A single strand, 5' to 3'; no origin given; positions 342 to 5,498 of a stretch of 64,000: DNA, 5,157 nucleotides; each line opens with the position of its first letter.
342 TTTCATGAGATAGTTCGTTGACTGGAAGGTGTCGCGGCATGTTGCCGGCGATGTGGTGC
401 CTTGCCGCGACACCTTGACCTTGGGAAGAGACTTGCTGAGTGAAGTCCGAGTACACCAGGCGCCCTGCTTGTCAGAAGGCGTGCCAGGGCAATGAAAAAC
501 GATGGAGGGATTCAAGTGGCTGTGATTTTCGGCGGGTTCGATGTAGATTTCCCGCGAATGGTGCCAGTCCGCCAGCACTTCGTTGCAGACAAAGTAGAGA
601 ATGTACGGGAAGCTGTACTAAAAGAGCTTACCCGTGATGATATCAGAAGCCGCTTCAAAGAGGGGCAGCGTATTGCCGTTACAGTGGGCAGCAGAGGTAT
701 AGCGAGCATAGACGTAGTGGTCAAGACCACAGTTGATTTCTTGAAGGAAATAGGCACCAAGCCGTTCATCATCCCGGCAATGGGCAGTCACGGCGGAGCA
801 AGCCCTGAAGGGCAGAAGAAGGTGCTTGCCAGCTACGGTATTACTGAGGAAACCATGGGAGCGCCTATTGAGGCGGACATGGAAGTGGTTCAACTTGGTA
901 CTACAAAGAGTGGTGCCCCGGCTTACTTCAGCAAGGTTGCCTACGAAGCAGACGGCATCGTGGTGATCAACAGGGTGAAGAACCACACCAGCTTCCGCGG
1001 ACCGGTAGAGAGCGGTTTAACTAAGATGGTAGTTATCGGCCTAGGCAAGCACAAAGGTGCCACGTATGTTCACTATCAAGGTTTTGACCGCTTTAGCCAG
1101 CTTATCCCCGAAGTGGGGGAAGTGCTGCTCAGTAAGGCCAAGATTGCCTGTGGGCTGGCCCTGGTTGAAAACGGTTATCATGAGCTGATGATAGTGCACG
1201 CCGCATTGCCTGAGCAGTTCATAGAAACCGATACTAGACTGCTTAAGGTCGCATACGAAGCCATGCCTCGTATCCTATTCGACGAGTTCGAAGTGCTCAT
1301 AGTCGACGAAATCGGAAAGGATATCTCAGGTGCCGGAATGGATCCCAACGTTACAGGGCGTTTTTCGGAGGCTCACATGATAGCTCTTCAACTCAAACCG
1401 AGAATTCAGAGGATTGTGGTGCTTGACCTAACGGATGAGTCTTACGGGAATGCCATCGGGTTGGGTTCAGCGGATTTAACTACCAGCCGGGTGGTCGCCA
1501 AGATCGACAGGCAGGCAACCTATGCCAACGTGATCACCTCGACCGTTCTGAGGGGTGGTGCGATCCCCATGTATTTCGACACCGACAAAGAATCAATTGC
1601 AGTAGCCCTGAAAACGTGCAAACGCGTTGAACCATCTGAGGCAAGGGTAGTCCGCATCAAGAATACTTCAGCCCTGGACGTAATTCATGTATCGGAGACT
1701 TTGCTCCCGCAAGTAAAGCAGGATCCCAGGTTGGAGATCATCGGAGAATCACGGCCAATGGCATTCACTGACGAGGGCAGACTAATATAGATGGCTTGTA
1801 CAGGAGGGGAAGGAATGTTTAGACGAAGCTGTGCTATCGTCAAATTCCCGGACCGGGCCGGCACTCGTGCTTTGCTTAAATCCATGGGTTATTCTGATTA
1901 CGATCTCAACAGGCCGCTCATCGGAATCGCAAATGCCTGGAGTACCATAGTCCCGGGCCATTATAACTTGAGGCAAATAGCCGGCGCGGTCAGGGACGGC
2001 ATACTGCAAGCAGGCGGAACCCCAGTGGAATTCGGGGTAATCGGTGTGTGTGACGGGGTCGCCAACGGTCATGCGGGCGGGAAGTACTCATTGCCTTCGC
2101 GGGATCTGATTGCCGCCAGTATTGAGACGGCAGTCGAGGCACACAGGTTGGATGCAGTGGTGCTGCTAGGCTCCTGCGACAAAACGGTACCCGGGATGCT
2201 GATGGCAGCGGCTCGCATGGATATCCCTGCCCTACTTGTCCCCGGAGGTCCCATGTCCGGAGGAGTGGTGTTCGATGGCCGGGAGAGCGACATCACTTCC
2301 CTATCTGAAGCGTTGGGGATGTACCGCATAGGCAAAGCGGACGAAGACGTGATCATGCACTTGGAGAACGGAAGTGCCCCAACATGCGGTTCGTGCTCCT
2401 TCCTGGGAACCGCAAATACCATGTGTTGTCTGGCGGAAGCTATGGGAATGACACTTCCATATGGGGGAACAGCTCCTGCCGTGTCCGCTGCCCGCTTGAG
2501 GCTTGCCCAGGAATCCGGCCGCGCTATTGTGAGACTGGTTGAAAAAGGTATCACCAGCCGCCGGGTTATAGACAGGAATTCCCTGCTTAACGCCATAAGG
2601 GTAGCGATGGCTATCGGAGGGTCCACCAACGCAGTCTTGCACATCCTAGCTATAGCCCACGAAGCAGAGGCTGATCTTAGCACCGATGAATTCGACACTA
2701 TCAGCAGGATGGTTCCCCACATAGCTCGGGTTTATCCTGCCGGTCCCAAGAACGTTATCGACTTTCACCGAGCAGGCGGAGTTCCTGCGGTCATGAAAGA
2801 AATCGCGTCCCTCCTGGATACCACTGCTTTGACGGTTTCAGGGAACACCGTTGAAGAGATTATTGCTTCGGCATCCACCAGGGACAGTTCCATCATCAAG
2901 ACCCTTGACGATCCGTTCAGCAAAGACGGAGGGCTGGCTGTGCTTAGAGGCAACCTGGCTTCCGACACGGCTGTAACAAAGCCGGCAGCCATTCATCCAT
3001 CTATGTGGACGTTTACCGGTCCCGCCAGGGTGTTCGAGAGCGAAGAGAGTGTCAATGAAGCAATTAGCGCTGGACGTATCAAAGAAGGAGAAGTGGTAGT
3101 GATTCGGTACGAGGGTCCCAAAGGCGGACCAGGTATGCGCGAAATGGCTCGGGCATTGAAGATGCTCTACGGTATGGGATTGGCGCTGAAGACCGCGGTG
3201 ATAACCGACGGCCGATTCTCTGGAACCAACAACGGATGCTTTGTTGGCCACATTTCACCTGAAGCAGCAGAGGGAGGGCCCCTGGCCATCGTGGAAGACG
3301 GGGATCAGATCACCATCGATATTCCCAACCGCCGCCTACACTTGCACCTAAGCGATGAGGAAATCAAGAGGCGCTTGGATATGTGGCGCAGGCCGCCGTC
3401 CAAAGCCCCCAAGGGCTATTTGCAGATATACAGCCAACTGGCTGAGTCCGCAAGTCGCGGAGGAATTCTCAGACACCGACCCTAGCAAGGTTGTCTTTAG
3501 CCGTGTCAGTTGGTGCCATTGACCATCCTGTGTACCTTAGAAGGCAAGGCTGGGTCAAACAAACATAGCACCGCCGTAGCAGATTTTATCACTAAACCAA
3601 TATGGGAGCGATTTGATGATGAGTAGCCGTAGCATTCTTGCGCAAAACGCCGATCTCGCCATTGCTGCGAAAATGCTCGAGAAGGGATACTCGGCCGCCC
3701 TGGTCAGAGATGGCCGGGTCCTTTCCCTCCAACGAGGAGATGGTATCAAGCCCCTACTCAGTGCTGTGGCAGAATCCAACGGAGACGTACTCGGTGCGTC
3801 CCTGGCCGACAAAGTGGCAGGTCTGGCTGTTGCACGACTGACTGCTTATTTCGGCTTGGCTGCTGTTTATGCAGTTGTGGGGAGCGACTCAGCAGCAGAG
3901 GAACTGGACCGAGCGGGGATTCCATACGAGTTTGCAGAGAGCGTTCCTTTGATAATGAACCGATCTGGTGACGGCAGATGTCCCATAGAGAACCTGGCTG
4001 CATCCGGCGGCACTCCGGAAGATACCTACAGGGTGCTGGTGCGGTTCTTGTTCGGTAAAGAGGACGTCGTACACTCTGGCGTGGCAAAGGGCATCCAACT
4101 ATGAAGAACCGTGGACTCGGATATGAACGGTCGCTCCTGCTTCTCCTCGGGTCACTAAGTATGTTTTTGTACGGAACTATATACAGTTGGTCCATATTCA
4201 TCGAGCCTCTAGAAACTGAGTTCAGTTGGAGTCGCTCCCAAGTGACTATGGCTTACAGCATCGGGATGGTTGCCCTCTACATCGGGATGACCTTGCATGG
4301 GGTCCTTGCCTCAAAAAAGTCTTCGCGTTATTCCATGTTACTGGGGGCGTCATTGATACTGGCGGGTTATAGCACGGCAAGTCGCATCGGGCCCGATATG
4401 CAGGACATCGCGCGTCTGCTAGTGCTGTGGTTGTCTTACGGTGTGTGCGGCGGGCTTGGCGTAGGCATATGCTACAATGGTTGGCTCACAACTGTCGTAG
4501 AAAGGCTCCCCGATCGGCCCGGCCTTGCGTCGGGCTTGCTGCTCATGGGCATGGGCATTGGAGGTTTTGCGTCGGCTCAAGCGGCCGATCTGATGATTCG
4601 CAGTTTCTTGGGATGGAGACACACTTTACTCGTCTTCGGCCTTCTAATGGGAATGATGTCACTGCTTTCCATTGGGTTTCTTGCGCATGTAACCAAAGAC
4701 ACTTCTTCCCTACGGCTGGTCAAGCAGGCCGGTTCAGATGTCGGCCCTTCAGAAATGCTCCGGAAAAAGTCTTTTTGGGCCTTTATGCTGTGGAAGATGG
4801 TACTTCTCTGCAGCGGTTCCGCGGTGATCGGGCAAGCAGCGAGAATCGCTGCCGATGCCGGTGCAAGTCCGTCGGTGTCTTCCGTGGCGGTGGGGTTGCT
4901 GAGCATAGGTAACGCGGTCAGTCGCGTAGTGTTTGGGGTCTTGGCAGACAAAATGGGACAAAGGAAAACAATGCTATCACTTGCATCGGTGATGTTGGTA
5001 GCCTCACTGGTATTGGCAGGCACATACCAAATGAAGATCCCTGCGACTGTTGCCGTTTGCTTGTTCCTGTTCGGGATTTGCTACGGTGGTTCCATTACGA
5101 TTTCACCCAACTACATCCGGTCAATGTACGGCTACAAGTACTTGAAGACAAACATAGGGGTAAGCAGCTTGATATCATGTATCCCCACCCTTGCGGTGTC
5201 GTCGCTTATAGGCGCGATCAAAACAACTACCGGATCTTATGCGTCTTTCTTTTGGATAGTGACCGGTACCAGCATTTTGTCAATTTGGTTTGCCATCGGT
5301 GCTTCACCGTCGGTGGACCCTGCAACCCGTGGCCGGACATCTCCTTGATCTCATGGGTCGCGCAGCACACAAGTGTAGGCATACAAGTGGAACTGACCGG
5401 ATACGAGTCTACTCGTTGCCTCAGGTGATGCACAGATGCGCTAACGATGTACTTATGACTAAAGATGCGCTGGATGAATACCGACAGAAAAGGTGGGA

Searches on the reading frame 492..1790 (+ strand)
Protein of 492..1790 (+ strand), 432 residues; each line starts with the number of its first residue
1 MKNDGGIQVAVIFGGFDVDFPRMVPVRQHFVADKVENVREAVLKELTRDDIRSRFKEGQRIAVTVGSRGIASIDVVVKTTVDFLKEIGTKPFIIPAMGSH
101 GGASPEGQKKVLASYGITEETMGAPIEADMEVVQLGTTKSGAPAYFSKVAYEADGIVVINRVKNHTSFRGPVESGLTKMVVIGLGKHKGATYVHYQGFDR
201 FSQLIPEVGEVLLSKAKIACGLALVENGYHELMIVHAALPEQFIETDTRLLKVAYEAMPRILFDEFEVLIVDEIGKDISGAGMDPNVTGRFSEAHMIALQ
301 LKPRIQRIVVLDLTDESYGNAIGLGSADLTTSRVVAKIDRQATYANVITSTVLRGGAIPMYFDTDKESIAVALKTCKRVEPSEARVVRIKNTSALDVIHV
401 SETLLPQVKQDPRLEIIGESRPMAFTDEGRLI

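Call 32: search_protein_families(library=ncbifam, proteins=[window:492-1790:+], max_evalue=1e-10)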
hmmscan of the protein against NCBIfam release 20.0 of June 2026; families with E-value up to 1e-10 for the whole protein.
window:492-1790:+ (432 aa): 1 family
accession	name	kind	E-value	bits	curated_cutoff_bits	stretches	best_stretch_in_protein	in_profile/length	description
NF052515.1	NPN_iso_grp_22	equivalog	1.5e-162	541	400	1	20-410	1-391/392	nickel pincer cofactor-dependent isomerase, group 22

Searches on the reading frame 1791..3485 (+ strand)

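Call 32: search_protein_families(library=ncbifam, proteins=[window:1791-3485:+], max_evalue=1e-10)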
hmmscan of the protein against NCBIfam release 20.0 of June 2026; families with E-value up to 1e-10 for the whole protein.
window:1791-3485:+ (564 aa): 8 families
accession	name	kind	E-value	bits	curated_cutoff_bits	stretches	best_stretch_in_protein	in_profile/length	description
NF002068.0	PRK00911.1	subfamily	3.8e-208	692.5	644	1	12-561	6-556/559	dihydroxy-acid dehydratase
TIGR00110.1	ilvD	equivalog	2e-207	690.1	618.15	1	25-561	2-542/543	dihydroxy-acid dehydratase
NF004784.0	PRK06131.1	subfamily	4.7e-155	517.2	539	1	25-560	26-560/576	dihydroxy-acid dehydratase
NF009103.0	PRK12448.1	equivalog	7.4e-155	516.6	710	2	15-360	8-363/616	dihydroxy-acid dehydratase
NF009559.0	PRK13016.1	equivalog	8.3e-137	456.8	882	1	23-558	24-559/578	L-arabinonate dehydratase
NF009560.0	PRK13017.1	subfamily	1.8e-130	436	684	1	31-561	34-576/595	dihydroxy-acid dehydratase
TIGR01196.1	edd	equivalog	1.2e-88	297.9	708.25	1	40-529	63-565/601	phosphogluconate dehydratase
TIGR03432.1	yjhG_yagF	hypoth_equivalog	2.9e-74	250.3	808.15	1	55-517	81-571/640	YjhG/YagF family D-xylonate dehydratase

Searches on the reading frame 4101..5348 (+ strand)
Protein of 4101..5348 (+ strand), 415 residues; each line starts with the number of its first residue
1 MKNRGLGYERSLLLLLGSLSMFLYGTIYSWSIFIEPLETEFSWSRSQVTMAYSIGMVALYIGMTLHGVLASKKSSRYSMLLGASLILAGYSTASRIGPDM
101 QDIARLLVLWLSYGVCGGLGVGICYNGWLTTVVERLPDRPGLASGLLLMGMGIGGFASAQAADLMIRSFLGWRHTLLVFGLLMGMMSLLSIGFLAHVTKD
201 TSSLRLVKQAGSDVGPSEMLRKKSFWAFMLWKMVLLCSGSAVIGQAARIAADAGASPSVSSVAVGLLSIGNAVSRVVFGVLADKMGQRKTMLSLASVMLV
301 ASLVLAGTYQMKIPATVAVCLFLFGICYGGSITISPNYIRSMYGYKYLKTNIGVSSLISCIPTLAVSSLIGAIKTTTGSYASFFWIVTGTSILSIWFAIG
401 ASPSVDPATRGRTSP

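Call 32: search_protein_families(library=ncbifam, proteins=[window:4101-5348:+], max_evalue=1e-10)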
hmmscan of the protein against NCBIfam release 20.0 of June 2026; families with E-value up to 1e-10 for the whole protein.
window:4101-5348:+ (415 aa): 5 families
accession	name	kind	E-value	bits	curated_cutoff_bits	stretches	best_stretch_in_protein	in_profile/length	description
NF049980.1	SfMCT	equivalog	4.7e-64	216.4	320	1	12-388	3-376/378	L-lactate MFS transporter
TIGR00890.1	2A0111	subfamily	3.6e-42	144.6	374.85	1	10-394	1-374/377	oxalate/formate antiport family MFS transporter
TIGR04259.1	oxa_formateAnti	equivalog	8.5e-33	113.8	335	1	14-398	5-388/405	oxalate/formate MFS antiporter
TIGR00892.1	2A0113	subfamily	3e-12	46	586.1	0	23-183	31-183/455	monocarboxylate transporter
NF053813.1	MFS_TcaB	equivalog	1.5e-11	43.7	475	0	248-397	31-176/396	putative multidrug effflux MFS transporter TcaB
